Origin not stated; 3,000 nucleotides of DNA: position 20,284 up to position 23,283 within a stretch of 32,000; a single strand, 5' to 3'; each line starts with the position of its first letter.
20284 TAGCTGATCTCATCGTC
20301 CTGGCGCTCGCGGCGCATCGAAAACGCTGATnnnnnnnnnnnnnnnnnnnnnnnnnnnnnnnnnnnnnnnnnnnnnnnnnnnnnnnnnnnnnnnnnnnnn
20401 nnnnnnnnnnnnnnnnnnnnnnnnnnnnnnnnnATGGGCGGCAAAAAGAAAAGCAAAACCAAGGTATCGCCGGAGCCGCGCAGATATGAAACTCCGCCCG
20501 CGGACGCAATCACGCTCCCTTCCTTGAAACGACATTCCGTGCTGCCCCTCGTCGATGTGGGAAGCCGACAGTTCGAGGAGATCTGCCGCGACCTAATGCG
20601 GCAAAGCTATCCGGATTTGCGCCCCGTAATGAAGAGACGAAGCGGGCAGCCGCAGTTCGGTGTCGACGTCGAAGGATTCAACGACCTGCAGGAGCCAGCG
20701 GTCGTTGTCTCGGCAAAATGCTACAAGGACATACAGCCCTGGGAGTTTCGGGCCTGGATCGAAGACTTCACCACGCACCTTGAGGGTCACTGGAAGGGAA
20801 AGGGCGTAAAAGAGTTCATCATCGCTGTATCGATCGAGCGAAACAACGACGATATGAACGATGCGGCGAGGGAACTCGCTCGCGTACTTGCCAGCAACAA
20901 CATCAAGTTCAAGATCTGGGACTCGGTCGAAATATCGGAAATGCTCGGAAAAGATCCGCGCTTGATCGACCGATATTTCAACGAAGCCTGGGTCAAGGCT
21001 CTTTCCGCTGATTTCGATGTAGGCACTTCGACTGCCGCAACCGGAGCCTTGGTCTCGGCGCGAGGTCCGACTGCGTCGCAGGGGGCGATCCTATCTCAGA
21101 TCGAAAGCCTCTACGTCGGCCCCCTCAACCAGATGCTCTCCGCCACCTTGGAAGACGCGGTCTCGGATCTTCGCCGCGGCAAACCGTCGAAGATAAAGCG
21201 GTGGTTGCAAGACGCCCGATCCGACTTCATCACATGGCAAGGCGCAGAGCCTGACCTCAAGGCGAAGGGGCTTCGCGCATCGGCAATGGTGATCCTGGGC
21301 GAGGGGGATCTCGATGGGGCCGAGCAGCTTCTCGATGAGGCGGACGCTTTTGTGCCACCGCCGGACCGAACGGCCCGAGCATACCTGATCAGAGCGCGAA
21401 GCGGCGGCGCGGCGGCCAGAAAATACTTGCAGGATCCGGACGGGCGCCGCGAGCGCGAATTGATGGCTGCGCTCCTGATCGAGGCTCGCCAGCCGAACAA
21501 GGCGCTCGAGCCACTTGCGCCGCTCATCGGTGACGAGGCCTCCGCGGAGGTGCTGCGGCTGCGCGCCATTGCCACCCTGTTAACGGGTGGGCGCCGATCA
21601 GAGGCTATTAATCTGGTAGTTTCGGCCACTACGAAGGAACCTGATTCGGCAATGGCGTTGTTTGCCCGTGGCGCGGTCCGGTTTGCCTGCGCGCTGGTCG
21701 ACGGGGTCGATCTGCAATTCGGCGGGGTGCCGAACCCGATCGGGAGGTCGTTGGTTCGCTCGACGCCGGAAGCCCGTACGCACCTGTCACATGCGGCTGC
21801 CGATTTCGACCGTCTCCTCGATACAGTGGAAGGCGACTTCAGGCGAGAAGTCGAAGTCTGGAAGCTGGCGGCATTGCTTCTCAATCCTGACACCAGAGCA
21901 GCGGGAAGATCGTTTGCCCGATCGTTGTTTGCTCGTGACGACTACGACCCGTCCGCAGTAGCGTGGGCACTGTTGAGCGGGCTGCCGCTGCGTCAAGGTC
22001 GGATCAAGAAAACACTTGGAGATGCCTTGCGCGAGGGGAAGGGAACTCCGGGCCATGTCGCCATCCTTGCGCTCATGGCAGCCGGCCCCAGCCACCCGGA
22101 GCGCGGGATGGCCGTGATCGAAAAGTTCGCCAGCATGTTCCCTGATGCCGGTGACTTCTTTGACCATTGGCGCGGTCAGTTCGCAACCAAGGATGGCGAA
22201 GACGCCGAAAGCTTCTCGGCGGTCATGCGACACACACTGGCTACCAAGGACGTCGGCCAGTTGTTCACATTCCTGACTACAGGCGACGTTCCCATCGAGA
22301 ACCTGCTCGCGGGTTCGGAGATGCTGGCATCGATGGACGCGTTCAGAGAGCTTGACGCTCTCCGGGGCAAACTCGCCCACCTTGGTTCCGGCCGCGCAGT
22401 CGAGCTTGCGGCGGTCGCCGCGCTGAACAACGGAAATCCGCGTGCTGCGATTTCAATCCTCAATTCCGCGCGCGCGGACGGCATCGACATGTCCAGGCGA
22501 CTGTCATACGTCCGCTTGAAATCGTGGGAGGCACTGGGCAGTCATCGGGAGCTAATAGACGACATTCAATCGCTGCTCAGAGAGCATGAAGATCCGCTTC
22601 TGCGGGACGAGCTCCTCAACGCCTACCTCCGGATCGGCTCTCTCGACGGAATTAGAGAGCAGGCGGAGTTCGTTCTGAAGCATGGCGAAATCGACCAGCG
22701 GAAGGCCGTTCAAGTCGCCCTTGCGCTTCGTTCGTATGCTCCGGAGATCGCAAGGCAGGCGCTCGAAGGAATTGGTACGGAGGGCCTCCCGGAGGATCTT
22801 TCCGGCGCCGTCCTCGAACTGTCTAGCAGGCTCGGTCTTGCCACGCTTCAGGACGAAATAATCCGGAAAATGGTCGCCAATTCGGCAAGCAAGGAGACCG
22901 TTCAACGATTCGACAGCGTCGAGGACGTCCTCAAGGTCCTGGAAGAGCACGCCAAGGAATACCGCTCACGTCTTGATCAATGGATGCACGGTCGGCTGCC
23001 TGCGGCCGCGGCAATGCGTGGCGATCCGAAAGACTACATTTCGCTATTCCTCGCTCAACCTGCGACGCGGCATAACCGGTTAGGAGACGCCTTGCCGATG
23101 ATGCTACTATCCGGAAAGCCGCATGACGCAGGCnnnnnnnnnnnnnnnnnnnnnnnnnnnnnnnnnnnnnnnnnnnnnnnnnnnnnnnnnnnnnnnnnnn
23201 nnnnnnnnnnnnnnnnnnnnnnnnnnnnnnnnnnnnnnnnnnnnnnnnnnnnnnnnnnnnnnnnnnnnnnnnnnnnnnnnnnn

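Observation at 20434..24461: The giant protein has an N-terminal Mrr-like nuclease module, a long helical body and no NTPase, making it a candidate uncharacterised conflict or defence protein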

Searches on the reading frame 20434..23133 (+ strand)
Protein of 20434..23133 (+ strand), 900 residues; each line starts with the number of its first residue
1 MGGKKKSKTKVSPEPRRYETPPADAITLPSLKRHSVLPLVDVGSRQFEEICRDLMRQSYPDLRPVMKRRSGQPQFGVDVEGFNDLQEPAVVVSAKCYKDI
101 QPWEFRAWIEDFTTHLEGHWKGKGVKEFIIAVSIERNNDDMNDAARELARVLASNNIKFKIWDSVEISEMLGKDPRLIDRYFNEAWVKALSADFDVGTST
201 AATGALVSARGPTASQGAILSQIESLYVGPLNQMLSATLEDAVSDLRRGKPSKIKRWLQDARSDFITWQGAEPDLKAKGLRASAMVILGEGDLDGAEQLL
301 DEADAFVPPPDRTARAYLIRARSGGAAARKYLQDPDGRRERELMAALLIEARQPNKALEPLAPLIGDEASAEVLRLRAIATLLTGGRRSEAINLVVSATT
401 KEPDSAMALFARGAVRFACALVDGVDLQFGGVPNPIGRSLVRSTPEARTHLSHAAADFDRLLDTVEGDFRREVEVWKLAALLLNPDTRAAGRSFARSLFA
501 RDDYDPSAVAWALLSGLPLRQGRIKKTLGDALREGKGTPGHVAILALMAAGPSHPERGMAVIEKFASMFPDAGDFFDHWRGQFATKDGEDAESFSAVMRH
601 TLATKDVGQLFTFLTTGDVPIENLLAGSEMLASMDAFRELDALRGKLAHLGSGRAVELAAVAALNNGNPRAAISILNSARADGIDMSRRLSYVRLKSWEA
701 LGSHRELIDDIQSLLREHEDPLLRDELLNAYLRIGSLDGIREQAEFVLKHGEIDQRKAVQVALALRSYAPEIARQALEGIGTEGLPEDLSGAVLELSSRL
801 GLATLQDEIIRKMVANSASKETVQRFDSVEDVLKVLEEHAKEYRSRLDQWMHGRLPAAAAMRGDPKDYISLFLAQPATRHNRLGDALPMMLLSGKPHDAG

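Call 35: predict_structure(alignment_id=A2)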
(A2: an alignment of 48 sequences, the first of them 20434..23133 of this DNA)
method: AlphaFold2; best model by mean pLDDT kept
length: 900 residues; sequences in the alignment: 48
mean_pLDDT: 85.3   pTM: 0.66
mean pLDDT of the five models: 85.3, 84.1, 83.3, 83.0, 82.7
residues with pLDDT >= 90: 457; 70-90: 343; 50-70: 52; < 50: 48
segments of 3 or more residues with pLDDT < 50: 1-11, 194-223, 588-590
pLDDT, mean of each block of 10 residues (from residue 1): 37 73 83 72 90 91 80 62 90 90 84 83 88 84 84 88 91 86 80 37 26 40 59 89 93 93 84 92 93 94 94 95 94 93 96 94 92 97 94 97 93 97 89 91 95 97 92 96 95 94 92 89 93 92 94 88 93 89 65 80 90 86 93 95 92 94 96 95 91 94 93 88 89 90 89 84 91 87 75 87 86 67 68 83 88 83 80 83 83 56
secondary structure, 60 per line:
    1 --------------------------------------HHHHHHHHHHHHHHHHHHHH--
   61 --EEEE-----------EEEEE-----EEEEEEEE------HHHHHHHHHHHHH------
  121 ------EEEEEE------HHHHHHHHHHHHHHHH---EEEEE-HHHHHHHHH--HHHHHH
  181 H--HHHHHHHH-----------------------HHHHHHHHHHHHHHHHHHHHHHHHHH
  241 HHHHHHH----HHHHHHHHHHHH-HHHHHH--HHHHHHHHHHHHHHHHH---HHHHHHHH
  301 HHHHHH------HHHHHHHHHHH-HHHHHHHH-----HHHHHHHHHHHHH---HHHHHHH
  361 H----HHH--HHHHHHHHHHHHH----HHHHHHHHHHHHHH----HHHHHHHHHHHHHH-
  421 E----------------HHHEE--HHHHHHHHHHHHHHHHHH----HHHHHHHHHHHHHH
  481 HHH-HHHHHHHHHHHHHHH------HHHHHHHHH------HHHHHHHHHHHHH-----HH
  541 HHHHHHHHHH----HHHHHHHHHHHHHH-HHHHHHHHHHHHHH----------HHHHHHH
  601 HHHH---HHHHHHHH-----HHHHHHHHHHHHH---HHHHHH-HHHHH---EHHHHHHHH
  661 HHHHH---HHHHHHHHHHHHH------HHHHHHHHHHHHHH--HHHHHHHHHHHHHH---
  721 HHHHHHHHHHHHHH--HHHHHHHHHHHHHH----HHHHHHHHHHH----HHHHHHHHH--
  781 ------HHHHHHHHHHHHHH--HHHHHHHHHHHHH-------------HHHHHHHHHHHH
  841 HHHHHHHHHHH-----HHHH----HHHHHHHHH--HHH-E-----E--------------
elements in order (helices of 4 or more, strands of 3 or more residues): H39-58 E63-66 E78-82 E88-95 H102-114 E127-132 H139-154 E158-162 H164-172 H175-181 H184-191 H215-247 H252-263 H265-270 H273-289 H293-306 H313-323 H325-332 H338-350 H354-361 H371-383 H388-401 H406-419 H445-462 H467-483 H485-499 H506-514 H521-533 H539-550 H555-568 H570-583 H594-604 H608-615 H621-633 H637-642 H644-648 H653-665 H669-681 H688-701 H704-717 H721-734 H737-750 H755-765 H770-778 H787-800 H803-815 H829-851 H857-860 H865-873
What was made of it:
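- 20536..21018 (+): Mrr-type PD-(D/E)xK nuclease head (residues ~35-195). Key residues: E48 (20575-77), D78 (20665-67), E80, S93 (20710-12) and K95 (20716-18). The AF2 model shows H39-58, E63-66, E78-82, E88-95, H102-114 and E127-132 (call 35).
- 21019..21075 (+): Low-confidence linker between head and body (residues ~196-214; pLDDT is below 50 for 194-223). Call 35.
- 21076..22878 (+): TPR-type alpha-solenoid (residues ~215-815). The AF2 model has pLDDT of about 90 and is all helical hairpins (call 35).
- The fold topology fits (call 35).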

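Call 45: fold_search(model_id=the predicted structure, library=pdb)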
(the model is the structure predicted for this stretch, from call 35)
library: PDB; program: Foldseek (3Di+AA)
matches with E <= 10: 1347; with E <= 0.001: 131
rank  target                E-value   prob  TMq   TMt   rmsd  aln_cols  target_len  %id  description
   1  9hvq_Q                5.0e-08  1.00  0.26  0.26  32.3       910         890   11  Structure of the transcribing Pol II-DSIF-PAF-SPT6-RECQL5 complex (released 2025-07-16)
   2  8bbg_D                3.0e-07  1.00  0.25  0.19  23.5       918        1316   14  Structure of the IFT-A complex; anterograde IFT-A train model (released 2022-12-21)
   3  8q9t_E                3.7e-07  1.00  0.23  0.20  24.4       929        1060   10  CryoEM structure of a S. Cerevisiae Ski238 complex bound to RNA (released 2023-11-29)
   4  9rtt_Q                6.7e-07  1.00  0.17  0.17  33.5       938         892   12  Activated Elongation Complex with IWS1 and ELOF1 (released 2025-09-03)
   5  8fgw_D                7.5e-07  1.00  0.24  0.19  25.4       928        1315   12  Human IFT-A complex structures provide molecular insights into ciliary transport (released 2023-02-22)
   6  7dkh_A                8.5e-07  1.00  0.26  0.26  21.4       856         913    9  Crystal structure of the Ctr9/Paf1/Cdc73/Rtf1 quaternary complex (released 2021-11-24)
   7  8qca_B                9.2e-07  1.00  0.25  0.28  16.5       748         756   12  CryoEM structure of a S. Cerevisiae Ski2387 complex in the closed state bound to RNA (released 2023-11-15)
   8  7xn7_q                1.0e-06  1.00  0.27  0.27  24.1       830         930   10  RNA polymerase II elongation complex containing Spt4/5, Elf1, Spt6, Spn1 and Paf1C (released 2022-09-07)
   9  7dkh_I                1.5e-06  1.00  0.23  0.23  24.4       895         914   10  Crystal structure of the Ctr9/Paf1/Cdc73/Rtf1 quaternary complex (released 2021-11-24)
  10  4uzy_A                2.1e-06  1.00  0.23  0.31  16.4       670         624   14  Crystal structure of the Chlamydomonas IFT70 and IFT52 complex (released 2014-11-05)
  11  8hmd_C                2.2e-06  1.00  0.36  0.26  19.7       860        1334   10  base module state 2 of Tetrahymena IFT-A (released 2023-06-14)
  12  7qdr_B                2.2e-06  1.00  0.22  0.17  28.6       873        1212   12  Apo human SKI complex in the closed state (released 2022-02-02)
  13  9g8o_B                2.7e-06  1.00  0.16  0.16  29.5       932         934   11  human 40S ribosome bound by a SKI238-exosome complex (released 2024-10-16)
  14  9g8r_B                4.0e-06  1.00  0.16  0.14  30.0       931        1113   10  human SKI7-SKI238 complex in the open state (released 2024-10-16)
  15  8j8q_C                4.3e-06  1.00  0.15  0.16  26.4       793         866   11  Structure of the four-component Paf1 complex from Saccharomyces eubayanus (released 2023-05-24)
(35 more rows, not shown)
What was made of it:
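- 21076..22878 (+): Top Foldseek PDB hits are Ctr9, Ski3, IFT-A and APC TPR solenoids, E 5e-8 to 1e-5 (call 45).
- TPR solenoid: calls 35, 45.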
